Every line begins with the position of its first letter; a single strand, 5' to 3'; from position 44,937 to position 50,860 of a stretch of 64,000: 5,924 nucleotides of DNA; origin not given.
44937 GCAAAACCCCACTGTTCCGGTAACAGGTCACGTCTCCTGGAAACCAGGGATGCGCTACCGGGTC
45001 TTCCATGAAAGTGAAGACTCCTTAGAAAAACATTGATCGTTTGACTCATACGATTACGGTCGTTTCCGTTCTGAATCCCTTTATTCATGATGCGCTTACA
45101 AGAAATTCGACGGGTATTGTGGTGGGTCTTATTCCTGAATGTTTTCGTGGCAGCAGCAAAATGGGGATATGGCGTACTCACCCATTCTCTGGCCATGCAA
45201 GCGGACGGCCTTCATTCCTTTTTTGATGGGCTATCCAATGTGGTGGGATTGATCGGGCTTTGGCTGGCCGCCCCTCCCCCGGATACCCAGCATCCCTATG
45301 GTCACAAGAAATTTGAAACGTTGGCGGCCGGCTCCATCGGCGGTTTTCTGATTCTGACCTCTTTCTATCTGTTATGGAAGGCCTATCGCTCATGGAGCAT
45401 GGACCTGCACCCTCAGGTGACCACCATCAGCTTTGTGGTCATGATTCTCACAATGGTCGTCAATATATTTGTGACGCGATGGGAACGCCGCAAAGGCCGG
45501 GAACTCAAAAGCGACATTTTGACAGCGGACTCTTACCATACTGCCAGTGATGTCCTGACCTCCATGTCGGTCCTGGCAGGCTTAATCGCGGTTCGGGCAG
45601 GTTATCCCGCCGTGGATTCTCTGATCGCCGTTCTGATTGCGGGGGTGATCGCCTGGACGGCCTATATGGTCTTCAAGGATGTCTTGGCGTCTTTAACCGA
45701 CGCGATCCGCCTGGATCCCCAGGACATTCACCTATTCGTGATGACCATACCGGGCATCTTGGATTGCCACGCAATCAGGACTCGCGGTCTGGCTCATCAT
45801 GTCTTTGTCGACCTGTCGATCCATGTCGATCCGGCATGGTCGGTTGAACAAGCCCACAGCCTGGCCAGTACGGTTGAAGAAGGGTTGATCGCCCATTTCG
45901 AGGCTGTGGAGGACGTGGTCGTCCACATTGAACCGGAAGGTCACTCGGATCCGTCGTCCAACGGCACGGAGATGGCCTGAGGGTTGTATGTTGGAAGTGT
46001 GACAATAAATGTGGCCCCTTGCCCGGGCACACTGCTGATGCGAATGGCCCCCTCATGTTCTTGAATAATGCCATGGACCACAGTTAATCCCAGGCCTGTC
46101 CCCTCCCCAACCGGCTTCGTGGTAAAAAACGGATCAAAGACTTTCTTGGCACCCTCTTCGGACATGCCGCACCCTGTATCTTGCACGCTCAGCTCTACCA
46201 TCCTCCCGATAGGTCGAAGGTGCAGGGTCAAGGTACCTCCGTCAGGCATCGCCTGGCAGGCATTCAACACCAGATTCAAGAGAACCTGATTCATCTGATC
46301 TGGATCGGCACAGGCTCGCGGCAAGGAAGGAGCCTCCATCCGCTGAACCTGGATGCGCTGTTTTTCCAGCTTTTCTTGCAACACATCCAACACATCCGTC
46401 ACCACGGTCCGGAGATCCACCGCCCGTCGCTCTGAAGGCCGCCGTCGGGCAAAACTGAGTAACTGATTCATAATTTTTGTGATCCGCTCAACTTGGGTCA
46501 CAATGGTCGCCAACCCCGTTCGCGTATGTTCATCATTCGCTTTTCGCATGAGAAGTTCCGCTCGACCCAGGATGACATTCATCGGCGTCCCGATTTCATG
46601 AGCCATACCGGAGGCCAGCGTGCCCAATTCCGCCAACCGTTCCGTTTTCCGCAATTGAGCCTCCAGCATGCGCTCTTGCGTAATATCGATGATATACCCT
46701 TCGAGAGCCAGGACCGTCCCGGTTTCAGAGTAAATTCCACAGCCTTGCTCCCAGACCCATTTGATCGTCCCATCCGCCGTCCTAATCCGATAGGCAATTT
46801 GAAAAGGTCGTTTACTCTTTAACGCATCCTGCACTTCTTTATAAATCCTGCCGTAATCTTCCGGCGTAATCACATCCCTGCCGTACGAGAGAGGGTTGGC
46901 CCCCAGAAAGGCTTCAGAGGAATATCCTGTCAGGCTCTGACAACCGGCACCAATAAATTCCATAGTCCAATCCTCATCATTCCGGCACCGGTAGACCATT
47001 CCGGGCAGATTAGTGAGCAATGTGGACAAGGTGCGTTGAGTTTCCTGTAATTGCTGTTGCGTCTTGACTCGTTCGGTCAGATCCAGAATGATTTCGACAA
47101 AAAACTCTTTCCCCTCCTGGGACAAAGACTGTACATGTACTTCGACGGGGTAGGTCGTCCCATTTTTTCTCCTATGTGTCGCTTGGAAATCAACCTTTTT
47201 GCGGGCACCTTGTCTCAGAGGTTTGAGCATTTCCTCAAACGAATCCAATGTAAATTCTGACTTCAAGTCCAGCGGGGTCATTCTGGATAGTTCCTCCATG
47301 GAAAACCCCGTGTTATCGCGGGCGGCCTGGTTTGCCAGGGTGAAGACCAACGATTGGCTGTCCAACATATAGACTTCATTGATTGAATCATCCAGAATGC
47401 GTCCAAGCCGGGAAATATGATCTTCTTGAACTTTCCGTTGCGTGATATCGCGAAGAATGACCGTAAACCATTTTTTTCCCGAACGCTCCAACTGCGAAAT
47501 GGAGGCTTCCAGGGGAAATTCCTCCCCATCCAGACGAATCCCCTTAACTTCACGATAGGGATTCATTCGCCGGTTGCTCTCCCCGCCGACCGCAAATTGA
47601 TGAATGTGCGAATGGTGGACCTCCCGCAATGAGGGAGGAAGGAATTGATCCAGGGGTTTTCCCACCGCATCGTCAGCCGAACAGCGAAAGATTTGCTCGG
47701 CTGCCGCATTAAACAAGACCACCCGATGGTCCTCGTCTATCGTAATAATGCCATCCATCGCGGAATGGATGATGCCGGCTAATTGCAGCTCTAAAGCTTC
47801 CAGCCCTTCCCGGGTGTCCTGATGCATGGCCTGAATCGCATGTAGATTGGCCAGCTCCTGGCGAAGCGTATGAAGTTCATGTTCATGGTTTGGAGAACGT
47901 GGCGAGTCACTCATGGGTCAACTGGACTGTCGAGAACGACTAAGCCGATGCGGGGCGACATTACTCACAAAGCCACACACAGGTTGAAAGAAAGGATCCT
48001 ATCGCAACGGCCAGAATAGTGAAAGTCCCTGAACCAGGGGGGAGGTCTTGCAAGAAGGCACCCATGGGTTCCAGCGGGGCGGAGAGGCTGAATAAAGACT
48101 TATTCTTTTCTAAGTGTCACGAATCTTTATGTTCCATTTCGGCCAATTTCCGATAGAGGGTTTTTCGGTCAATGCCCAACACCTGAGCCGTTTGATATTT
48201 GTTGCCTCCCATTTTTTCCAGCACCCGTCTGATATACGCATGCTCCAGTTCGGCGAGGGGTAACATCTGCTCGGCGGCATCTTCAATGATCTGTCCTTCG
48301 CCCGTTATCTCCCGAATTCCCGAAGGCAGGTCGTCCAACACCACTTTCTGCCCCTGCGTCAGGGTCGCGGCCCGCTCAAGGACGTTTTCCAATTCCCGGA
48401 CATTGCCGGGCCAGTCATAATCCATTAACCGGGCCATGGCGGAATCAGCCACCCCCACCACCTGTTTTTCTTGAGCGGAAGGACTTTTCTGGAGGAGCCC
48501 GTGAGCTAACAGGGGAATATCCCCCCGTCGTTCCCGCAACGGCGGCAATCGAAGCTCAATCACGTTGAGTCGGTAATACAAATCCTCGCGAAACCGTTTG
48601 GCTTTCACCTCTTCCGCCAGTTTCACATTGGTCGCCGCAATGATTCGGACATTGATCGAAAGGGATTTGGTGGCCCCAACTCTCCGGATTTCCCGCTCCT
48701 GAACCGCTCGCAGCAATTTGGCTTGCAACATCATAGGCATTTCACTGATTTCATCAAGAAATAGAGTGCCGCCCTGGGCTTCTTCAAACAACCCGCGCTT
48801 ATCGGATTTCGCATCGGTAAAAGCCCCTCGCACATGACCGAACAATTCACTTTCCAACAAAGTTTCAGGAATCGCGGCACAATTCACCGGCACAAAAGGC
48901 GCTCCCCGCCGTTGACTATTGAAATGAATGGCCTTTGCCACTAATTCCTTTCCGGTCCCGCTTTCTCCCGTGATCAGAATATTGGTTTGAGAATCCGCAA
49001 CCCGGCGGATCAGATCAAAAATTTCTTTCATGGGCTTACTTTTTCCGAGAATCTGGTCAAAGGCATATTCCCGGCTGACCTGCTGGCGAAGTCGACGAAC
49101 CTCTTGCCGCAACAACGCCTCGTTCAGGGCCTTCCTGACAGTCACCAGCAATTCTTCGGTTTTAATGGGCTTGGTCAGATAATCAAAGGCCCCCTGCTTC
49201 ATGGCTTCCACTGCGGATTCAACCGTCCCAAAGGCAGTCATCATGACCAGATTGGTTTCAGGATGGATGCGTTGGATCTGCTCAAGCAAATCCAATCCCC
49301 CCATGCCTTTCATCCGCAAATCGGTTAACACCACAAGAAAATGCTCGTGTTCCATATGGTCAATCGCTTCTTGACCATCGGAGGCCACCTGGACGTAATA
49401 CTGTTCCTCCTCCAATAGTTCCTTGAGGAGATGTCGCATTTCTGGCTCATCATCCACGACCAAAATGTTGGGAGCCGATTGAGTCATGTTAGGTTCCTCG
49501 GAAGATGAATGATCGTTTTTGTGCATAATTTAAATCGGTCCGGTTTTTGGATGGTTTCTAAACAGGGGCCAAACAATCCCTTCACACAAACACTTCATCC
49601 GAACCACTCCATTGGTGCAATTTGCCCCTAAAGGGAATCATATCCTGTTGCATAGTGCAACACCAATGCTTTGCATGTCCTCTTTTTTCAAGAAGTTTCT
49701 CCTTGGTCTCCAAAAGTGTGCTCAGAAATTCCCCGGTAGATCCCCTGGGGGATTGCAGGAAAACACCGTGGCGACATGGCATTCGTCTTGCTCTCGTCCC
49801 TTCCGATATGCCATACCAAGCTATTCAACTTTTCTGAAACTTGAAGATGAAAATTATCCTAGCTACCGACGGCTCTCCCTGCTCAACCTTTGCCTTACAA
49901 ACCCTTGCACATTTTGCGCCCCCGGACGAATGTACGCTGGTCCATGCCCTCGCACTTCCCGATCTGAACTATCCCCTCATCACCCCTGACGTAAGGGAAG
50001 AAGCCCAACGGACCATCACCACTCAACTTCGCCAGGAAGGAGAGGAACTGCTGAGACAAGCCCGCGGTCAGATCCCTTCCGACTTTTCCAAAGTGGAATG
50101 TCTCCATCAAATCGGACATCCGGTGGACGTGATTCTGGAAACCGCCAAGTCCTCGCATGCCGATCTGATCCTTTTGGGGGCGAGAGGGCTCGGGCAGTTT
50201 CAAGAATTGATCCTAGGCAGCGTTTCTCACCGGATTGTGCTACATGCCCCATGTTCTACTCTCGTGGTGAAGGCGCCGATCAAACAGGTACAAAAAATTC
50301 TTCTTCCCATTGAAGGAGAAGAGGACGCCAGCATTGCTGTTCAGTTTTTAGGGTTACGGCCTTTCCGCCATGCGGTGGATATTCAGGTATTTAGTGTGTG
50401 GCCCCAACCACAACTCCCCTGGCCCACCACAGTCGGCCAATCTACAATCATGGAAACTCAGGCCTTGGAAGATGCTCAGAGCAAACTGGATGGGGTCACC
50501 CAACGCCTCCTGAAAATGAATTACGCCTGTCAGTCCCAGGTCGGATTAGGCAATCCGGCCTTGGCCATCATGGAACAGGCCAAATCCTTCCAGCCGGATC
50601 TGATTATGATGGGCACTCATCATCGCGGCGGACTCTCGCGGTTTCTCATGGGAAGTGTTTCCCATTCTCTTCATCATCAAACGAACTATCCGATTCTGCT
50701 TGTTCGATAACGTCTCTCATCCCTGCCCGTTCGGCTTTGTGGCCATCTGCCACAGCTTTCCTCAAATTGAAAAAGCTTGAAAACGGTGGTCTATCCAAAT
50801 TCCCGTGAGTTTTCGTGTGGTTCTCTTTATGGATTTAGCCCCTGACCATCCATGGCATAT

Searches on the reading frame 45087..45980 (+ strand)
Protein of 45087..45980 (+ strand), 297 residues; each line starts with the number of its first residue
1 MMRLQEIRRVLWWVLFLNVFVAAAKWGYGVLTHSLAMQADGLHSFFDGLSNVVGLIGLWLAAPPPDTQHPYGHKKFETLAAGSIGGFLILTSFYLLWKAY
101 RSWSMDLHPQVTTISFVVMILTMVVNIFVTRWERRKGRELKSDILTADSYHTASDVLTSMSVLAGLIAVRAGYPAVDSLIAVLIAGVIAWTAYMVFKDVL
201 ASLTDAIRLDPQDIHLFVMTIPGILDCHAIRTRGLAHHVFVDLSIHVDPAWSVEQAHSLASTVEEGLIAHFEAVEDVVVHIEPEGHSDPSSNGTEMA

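Call 32: search_protein_families(library=pfam, proteins=[window:45087-45980:+], max_evalue=0.0001)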
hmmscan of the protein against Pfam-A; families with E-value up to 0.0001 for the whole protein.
window:45087-45980:+ (297 aa): 2 families
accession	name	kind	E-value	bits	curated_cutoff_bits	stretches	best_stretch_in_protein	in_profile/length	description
PF01545.26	Cation_efflux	-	8.5e-42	143.6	26.6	1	12-203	2-197/198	Cation efflux family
PF16916.11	ZT_dimer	-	5.1e-18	65.3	26.7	1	212-284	7-78/78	Dimerisation domain of Zinc Transporter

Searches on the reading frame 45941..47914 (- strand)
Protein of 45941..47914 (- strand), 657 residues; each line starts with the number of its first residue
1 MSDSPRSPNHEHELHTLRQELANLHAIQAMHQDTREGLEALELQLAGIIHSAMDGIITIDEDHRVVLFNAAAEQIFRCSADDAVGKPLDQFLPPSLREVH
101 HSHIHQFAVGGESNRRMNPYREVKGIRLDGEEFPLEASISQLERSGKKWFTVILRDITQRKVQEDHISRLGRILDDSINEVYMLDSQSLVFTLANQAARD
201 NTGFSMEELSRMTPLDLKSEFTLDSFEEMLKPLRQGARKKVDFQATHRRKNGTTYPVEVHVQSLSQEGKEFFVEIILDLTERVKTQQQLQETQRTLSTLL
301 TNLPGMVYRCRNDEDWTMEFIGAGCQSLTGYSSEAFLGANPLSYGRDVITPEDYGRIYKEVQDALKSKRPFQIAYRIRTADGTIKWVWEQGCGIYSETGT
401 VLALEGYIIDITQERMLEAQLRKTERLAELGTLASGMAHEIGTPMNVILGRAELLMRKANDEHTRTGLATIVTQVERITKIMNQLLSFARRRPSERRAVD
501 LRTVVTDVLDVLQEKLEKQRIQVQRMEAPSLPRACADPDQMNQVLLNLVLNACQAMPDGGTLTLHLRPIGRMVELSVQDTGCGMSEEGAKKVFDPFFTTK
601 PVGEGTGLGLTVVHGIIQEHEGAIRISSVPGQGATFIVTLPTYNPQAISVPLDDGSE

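Call 32: search_protein_families(library=pfam, proteins=[window:45941-47914:-], max_evalue=0.0001)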
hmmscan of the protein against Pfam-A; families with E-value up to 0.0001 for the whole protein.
window:45941-47914:- (657 aa): 7 families
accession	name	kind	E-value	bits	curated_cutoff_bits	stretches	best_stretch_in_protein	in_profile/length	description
PF13426.13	PAS_9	-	2.1e-27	95.8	27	2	54-159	2-103/103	PAS domain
PF02518.31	HATPase_c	-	1.9e-26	93.1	26.4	1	537-642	2-109/111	Histidine kinase-, DNA gyrase B-, and HSP90-like ATPase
PF00989.32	PAS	-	2.1e-25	89.4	22.6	2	45-157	3-113/113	PAS fold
PF08448.16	PAS_4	-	5.7e-25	88.1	23.1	1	51-161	3-109/110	PAS fold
PF08447.18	PAS_3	-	5.9e-20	71.8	25.6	1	323-407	6-88/89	PAS fold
PF00512.31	HisKA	-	2.3e-13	50.4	26.9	1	430-492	2-64/66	His Kinase A (phospho-acceptor) domain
PF13188.13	PAS_8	-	1.1e-06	28.8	21.8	0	45-93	3-51/65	PAS domain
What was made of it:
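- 45941..47914 (-): PAS/HisKA/HATPase_c sensor kinase (context, candidate regulator). Pfam, call 32.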

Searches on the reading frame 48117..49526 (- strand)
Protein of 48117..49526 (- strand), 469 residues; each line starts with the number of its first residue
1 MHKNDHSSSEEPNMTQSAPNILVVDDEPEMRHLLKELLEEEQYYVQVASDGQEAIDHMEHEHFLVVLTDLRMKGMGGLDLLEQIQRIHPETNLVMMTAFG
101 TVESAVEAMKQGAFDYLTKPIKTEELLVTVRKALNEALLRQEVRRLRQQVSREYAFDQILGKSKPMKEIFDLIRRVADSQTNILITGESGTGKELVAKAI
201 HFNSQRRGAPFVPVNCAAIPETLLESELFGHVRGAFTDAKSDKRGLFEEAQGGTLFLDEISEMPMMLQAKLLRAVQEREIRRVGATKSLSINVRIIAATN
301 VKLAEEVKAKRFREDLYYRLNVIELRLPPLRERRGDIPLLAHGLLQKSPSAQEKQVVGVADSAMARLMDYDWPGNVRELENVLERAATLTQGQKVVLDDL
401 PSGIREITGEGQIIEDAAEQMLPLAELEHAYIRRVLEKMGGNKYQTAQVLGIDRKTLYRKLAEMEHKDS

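Call 32: search_protein_families(library=pfam, proteins=[window:48117-49526:-], max_evalue=0.0001)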
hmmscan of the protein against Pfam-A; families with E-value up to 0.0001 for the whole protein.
window:48117-49526:- (469 aa): 9 families
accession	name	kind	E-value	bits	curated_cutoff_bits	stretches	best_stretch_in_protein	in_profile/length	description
PF00158.32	Sigma54_activat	-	9.3e-74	247.1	20.2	1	159-325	1-167/168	Sigma-54 interaction domain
PF00072.30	Response_reg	-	9.8e-33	113.1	30.2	1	21-130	1-110/111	Response regulator receiver domain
PF25601.1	AAA_lid_14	-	1e-25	89.8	27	1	331-408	1-78/87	AAA+ ATPase lid domain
PF14532.12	Sigma54_activ_2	-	1.1e-24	87.7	25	1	160-330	1-138/138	Sigma-54 interaction domain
PF02954.25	HTH_8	-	3e-12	46.5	22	1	424-463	2-41/42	Bacterial regulatory protein, Fis family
PF07728.20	AAA_5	-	4.5e-07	30.4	22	1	182-302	1-124/139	AAA domain (dynein-related subfamily)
PF00004.35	AAA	-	1.2e-06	29.4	21.2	1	183-305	1-116/131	ATPase family associated with various cellular activities (AAA)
PF13191.12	AAA_16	-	4.8e-06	27.6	32.6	1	160-247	3-94/167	AAA ATPase domain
PF01078.27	Mg_chelatase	-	9.6e-05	22.3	20.3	0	243-302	98-159/207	Magnesium chelatase, subunit ChlI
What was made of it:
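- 48117..49526 (-): NtrC-type enhancer-binding protein (Response_reg + Sigma54_activat + HTH_8). Pfam: Sigma54_activat at E 9e-74 (call 32).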

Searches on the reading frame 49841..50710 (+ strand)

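Call 32: search_protein_families(library=pfam, proteins=[window:49841-50710:+], max_evalue=0.0001)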
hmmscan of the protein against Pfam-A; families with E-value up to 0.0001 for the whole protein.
window:49841-50710:+ (289 aa): 1 family
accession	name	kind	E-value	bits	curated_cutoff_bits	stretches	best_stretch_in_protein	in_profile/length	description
PF00582.32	Usp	-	2.1e-45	155.2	24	2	3-144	3-141/141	Universal stress protein family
